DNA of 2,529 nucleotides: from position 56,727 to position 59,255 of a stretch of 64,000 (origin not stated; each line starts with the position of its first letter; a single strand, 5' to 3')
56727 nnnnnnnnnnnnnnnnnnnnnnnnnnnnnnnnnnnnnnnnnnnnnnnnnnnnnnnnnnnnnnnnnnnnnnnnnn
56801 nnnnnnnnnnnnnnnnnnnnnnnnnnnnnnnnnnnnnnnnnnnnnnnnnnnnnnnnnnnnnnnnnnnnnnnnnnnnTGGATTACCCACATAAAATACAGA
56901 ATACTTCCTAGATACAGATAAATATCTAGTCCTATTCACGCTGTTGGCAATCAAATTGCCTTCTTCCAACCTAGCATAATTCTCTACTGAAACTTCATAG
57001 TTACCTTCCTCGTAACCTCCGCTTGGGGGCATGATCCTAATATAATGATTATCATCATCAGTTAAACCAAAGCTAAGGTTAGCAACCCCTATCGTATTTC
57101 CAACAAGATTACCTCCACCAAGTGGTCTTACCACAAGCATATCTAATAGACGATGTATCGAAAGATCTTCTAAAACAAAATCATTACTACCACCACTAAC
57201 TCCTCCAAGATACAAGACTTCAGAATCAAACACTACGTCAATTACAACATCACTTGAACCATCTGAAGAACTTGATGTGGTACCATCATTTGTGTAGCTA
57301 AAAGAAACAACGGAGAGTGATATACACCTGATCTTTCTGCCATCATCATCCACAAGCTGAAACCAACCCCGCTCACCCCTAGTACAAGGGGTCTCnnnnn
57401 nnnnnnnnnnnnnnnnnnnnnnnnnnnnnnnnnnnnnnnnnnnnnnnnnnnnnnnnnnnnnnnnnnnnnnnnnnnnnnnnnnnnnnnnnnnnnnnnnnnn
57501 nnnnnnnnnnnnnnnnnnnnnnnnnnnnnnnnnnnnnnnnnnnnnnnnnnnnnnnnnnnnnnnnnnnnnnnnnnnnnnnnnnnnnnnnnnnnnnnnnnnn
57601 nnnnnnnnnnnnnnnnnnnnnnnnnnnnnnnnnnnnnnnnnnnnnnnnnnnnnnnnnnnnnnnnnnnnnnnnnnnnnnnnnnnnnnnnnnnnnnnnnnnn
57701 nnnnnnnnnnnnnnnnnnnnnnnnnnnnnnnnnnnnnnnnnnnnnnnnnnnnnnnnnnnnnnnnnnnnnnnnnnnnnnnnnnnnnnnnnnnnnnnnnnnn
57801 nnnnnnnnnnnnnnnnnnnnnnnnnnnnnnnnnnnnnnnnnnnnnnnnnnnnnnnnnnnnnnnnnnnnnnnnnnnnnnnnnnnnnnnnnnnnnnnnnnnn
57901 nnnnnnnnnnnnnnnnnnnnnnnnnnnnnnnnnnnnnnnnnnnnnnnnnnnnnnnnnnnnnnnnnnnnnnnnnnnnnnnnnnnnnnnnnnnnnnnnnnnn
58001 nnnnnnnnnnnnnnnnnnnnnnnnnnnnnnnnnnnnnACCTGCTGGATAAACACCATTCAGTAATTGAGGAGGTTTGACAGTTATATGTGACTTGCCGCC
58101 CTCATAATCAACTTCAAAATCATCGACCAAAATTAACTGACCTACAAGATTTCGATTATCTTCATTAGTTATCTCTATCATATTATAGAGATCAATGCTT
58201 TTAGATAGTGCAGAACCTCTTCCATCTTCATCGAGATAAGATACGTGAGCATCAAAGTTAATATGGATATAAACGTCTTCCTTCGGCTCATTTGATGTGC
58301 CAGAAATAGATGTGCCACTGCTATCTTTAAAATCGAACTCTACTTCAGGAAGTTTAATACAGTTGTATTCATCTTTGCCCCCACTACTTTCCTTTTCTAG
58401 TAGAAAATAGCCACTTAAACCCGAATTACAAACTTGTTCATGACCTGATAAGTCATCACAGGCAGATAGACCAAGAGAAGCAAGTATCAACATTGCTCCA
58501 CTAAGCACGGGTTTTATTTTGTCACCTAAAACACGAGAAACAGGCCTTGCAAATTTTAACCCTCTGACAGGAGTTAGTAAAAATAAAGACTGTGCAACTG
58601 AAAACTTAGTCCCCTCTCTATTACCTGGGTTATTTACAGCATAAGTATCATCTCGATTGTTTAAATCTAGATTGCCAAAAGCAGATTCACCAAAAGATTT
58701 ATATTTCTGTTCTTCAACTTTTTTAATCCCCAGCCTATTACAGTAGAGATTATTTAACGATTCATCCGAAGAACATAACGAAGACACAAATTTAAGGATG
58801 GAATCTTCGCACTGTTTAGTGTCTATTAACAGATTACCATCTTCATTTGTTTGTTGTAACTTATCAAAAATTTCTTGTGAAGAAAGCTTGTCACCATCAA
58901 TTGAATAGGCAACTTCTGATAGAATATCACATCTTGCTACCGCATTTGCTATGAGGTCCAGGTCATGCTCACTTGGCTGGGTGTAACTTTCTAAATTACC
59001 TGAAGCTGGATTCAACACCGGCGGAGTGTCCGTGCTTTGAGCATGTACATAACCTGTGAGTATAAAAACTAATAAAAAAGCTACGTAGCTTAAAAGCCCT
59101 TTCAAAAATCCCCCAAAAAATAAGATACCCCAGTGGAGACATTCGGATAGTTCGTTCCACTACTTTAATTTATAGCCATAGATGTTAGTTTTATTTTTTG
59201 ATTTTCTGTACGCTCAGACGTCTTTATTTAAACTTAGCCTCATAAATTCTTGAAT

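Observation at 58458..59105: Second, internal lipoprotein-type signal ~200 aa downstream of the N-terminal Sec signal, conserved in both giants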

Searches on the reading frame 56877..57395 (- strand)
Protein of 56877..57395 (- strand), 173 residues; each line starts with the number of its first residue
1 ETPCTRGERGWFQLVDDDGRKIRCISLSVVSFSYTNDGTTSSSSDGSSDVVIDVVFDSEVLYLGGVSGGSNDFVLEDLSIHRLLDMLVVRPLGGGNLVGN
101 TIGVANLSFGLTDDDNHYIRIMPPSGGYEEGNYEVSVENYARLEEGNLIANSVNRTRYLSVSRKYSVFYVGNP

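Call 86: find_homologous_proteins(query=A4, max_evalue=0.001)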
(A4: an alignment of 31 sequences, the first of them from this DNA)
Query A4 (31 sequences) (173 aa, profile of the alignment): 1 proteins with E <= 0.001 among 1689 candidates.
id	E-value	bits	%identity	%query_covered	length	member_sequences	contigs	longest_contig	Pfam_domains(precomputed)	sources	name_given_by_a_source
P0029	1.9e-30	124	57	71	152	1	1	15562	-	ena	-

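Call 87: find_encoding_contigs(protein=P0029, flank=10000, max_places=2)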
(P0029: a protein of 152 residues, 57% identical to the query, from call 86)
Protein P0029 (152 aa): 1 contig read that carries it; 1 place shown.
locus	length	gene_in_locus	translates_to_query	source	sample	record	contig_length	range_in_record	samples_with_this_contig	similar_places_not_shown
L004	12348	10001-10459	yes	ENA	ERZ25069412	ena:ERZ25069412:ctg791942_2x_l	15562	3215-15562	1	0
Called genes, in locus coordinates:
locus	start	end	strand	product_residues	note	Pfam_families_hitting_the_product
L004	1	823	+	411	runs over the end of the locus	-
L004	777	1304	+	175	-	-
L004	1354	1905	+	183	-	-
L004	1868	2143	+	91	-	-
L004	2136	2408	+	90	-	-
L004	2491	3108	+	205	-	-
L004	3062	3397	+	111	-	-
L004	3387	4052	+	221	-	PF13574:Reprolysin_2 (weak), PF13582:Reprolysin_3, PF13583:Reprolysin_4 (weak), PF13688:Reprolysin_5 (weak)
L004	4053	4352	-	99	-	-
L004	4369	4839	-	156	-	-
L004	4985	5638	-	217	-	PF00534:Glycos_transf_1, PF13692:Glyco_trans_1_4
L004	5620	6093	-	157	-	PF13439:Glyco_transf_4, PF13579:Glyco_trans_4_4 (weak), PF13477:Glyco_trans_4_2 (weak)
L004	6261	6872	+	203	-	PF00483:NTP_transferase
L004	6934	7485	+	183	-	PF22640:ManC_GMP_beta-helix (weak), PF01050:MannoseP_isomer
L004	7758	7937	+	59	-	-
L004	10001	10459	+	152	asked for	-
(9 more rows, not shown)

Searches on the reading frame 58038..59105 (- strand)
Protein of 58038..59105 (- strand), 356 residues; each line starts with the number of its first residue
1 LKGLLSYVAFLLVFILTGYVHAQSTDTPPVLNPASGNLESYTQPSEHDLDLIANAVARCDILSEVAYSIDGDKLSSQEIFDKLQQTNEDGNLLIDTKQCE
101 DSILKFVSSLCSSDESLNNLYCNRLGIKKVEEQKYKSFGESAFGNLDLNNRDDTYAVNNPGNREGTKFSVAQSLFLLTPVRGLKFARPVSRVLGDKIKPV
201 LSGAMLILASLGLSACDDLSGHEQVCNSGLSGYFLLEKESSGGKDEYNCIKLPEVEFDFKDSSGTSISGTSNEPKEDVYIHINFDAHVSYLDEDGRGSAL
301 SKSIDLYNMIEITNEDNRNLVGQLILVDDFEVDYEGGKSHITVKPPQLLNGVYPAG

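Call 65: predict_structure(alignment_id=A3)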
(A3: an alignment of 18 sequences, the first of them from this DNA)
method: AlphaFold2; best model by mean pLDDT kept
length: 356 residues; sequences in the alignment: 18
mean_pLDDT: 65.3   pTM: 0.44
mean pLDDT of the five models: 65.3, 64.3, 64.1, 61.5, 59.1
residues with pLDDT >= 90: 25; 70-90: 153; 50-70: 81; < 50: 97
segments of 3 or more residues with pLDDT < 50: 17-38, 130-195, 217-224
pLDDT, mean of each block of 10 residues (from residue 1): 63 53 34 43 82 87 79 65 75 79 84 75 61 37 27 26 25 35 37 52 79 58 49 66 65 87 82 83 89 73 75 85 88 90 90 80
secondary structure, 60 per line:
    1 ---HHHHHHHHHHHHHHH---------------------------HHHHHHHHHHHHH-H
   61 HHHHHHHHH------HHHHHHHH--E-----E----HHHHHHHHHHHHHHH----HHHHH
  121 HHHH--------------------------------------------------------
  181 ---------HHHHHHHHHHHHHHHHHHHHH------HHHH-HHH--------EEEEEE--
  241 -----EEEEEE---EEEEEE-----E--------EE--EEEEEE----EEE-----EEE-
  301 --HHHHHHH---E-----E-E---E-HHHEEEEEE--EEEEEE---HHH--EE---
elements in order: H4-18 H46-58 H60-69 H76-83 H97-111 H116-124 H190-210 H217-220 E233-238 E246-251 E255-260 E279-284 E289-291 E297-299 H303-309 E330-335 E338-343

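Call 67: fold_search(model_id=the predicted structure, library=pdb)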
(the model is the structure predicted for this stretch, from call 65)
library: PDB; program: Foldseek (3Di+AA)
matches with E <= 10: 191; with E <= 0.001: 0
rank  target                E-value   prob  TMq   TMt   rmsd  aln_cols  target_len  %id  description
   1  7cmg_B                2.9e-02  0.14  0.13  0.11  26.8       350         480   12  The Structure of the periplasmic domain of PorM (released 2020-09-02)
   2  4ziu                  6.8e-02  0.10  0.12  0.09  21.2       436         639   12  Crystal structure of native alpha-2-macroglobulin from Escherichia coli spanning the residues from domain MG7 to the C-t (released 2015-06-10)
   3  6ey4                  2.2e-01  0.04  0.11  0.09  23.8       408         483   10  Periplasmic domain (residues 36-513) of GldM (released 2018-02-07)
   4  4u48                  5.4e-01  0.04  0.12  0.05  18.9       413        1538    9  Crystal structure of Salmonella alpha-2-macroglobulin (released 2014-09-17)
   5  6tqk_A                6.3e-01  0.13  0.12  0.14  16.9       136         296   10  Cryo-EM of native human uromodulin (UMOD)/Tamm-Horsfall protein (THP) filament. (released 2020-11-04)
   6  8beg_A                6.3e-01  0.11  0.09  0.05  15.9       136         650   12  Structure of Ig-like domains from PrgB (released 2022-11-30)
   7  4mli_C                7.8e-01  0.08  0.06  0.20  15.6        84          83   17  Crystal structure of the SpyTag/SpyCatcher complex (released 2013-11-13)
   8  8beg_B                9.2e-01  0.12  0.10  0.06  15.5       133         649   12  Structure of Ig-like domains from PrgB (released 2022-11-30)
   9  4rtd                  9.2e-01  0.02  0.10  0.05  20.7       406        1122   10  Escherichia coli alpha-2-macroglobulin activated by porcine elastase (released 2015-07-15)
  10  6tqk_B                1.0e+00  0.10  0.12  0.23  11.6       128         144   10  Cryo-EM of native human uromodulin (UMOD)/Tamm-Horsfall protein (THP) filament. (released 2020-11-04)
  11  4ofq_A                1.1e+00  0.08  0.10  0.10  18.3       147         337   18  Structure of the C-terminal domain of the Streptococcus pyogenes antigen I/II-family protein AspA (released 2014-03-12)
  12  4v96_AS               1.1e+00  0.06  0.08  0.11  18.2       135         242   10  The structure of a 1.8 MDa viral genome injection device suggests alternative infection mechanisms (released 2014-07-09)
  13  5ax6                  1.2e+00  0.06  0.12  0.09  19.8       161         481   16  The crystal structure of CofB, the minor pilin subunit of CFA/III from human enterotoxigenic Escherichia coli. (released 2016-03-09)
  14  1p3h_A                1.3e+00  0.04  0.07  0.18  18.4       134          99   12  Crystal Structure of the Mycobacterium tuberculosis chaperonin 10 tetradecamer (released 2003-07-15)
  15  6tql_A                1.6e+00  0.08  0.12  0.14  16.9       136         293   10  Cryo-EM of elastase-treated human uromodulin (UMOD)/Tamm-Horsfall protein (THP) filament (released 2020-11-04)
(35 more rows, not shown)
